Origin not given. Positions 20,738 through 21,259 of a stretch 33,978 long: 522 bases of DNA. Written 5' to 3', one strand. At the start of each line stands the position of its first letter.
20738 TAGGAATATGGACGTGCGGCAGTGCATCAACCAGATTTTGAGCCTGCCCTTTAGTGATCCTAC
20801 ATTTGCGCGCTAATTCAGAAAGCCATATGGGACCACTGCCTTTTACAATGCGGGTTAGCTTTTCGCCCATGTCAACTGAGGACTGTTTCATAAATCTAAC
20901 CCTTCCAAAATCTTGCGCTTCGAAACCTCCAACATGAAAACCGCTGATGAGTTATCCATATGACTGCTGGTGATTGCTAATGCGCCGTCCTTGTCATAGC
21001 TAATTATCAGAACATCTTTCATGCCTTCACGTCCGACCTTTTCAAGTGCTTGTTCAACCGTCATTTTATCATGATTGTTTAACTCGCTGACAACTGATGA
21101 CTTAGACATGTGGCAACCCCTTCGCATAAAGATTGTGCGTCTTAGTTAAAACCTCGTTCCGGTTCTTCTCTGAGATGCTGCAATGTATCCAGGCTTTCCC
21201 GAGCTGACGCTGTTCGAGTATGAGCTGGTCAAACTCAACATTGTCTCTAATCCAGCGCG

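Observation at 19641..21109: The same 13-21 nt element sits at the first codons of seven consecutive, otherwise unrelated leftward early genes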

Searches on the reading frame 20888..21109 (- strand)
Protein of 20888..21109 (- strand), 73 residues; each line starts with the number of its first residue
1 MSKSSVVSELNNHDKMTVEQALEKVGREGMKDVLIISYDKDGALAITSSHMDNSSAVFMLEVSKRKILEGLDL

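Call 9: search_protein_families(library=pfam, max_evalue=0.01, proteins=[window:20888-21109:-])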
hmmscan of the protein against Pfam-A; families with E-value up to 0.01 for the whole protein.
window:20888-21109:- (73 aa): 0 families

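Call 10: search_protein_families(library=phrogs, max_evalue=0.01, proteins=[window:20888-21109:-])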
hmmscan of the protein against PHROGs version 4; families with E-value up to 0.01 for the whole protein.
window:20888-21109:- (73 aa): 2 families
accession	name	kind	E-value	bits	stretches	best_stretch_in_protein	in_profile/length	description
phrog_11040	-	unknown function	3e-07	31.2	1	27-71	25-69/71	-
phrog_7268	-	unknown function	0.00027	22.2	1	31-69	35-73/76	-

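Call 84: list_cluster_members(proteins=[window:20888-21109:-, window:20601-20891:-, window:20302-20604:-, window:20079-20318:-, window:19888-20082:-, window:19661-19891:-, window:19263-19664:-, window:21536-21745:-])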
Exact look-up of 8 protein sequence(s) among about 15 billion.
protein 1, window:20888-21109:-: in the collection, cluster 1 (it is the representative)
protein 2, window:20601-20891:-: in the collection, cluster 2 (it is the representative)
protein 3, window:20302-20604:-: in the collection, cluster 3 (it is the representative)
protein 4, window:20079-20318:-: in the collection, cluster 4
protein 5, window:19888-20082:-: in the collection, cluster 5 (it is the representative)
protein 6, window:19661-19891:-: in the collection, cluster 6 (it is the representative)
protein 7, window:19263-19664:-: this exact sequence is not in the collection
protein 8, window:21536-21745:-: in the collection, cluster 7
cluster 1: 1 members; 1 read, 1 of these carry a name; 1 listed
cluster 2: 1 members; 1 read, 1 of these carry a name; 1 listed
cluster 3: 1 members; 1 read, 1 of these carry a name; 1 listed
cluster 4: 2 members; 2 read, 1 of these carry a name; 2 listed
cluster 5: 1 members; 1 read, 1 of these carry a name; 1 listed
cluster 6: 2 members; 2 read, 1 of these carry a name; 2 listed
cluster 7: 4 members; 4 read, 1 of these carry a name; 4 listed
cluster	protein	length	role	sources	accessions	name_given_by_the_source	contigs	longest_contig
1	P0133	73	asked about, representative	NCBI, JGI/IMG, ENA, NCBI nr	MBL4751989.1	MAG: hypothetical protein JKY52_00095 [Flavobacteriales bacterium] | hypothetical protein [Flavobacteriales bacterium]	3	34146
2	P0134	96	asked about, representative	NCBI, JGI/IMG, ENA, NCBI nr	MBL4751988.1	MAG: hypothetical protein JKY52_00090 [Flavobacteriales bacterium] | hypothetical protein [Flavobacteriales bacterium]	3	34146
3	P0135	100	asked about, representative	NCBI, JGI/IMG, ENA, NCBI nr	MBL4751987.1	MAG: hypothetical protein JKY52_00085 [Flavobacteriales bacterium] | hypothetical protein [Flavobacteriales bacterium]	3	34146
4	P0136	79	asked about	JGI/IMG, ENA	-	-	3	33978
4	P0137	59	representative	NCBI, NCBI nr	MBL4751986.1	MAG: hypothetical protein JKY52_00080 [Flavobacteriales bacterium] | hypothetical protein [Flavobacteriales bacterium]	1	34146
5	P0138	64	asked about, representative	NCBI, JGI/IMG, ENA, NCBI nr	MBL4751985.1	MAG: hypothetical protein JKY52_00075 [Flavobacteriales bacterium] | hypothetical protein [Flavobacteriales bacterium]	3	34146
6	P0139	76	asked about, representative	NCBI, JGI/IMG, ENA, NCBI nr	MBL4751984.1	MAG: hypothetical protein JKY52_00070 [Flavobacteriales bacterium] | hypothetical protein [Flavobacteriales bacterium]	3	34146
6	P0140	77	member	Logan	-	-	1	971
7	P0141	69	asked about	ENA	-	-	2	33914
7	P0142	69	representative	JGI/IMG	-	-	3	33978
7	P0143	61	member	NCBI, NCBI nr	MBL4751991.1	MAG: hypothetical protein JKY52_00105 [Flavobacteriales bacterium] | hypothetical protein [Flavobacteriales bacterium]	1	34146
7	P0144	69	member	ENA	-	-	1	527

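Call 85: find_encoding_contigs(protein=P0140, flank=3000, max_places=3)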
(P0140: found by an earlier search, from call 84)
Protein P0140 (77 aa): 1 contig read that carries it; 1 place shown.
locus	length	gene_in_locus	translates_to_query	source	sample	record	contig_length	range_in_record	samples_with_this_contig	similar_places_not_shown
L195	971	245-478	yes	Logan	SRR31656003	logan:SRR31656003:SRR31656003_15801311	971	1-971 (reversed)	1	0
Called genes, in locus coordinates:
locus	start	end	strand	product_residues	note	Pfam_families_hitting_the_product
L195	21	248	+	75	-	-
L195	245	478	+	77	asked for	-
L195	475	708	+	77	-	-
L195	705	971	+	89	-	?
